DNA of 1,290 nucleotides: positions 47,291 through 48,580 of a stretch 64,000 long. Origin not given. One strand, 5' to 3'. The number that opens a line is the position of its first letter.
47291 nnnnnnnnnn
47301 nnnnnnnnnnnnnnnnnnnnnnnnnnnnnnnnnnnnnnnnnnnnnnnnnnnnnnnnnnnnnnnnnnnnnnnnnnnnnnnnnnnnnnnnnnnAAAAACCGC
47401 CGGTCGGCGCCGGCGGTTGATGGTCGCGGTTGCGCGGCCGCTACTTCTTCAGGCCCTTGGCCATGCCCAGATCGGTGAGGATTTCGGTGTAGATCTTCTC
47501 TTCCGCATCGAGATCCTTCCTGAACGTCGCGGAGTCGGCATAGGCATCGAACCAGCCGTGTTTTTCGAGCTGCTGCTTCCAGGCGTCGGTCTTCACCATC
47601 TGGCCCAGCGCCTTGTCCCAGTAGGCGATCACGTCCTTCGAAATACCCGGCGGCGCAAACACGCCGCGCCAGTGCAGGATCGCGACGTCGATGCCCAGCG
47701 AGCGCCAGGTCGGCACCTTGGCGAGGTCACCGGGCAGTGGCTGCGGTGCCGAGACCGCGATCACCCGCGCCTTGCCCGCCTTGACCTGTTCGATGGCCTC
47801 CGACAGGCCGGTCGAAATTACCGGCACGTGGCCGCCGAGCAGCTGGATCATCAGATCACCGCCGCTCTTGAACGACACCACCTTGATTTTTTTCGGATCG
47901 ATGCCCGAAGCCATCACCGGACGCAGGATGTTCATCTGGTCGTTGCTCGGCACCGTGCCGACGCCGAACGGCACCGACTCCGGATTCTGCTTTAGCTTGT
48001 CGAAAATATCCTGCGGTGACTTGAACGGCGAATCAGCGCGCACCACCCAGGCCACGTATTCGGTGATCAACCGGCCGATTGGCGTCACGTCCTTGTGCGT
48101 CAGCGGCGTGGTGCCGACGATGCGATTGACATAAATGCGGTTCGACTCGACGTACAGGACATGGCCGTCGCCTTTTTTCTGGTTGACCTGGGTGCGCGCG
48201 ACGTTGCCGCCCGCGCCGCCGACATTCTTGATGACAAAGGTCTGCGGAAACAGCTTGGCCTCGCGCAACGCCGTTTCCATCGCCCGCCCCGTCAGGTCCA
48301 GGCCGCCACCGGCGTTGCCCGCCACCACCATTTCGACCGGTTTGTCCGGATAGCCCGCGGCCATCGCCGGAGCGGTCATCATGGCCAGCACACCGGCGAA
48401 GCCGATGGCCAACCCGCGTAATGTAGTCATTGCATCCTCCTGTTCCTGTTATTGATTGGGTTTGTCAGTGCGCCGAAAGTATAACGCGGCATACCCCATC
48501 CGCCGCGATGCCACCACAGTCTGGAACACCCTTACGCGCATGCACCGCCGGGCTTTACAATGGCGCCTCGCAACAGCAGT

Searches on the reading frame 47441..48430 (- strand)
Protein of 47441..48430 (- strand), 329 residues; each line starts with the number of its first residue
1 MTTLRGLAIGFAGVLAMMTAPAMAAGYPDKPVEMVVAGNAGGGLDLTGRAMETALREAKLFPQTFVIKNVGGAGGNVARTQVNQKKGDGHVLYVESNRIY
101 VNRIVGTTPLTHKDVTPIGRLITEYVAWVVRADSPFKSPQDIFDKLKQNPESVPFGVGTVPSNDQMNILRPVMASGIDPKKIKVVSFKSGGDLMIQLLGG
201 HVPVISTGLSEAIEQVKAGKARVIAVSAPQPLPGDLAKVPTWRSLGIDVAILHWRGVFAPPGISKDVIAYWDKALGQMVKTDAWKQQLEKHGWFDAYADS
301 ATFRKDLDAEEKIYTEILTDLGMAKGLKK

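Call 17: search_protein_families(library=pfam, proteins=[window:47441-48430:-], max_evalue=0.00001)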
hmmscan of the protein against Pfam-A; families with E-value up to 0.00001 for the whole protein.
window:47441-48430:- (329 aa): 1 family
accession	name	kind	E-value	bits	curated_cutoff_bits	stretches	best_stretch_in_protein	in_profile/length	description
PF03401.19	TctC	-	3.6e-26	92.7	27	1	56-302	8-252/274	Tripartite tricarboxylate transporter family receptor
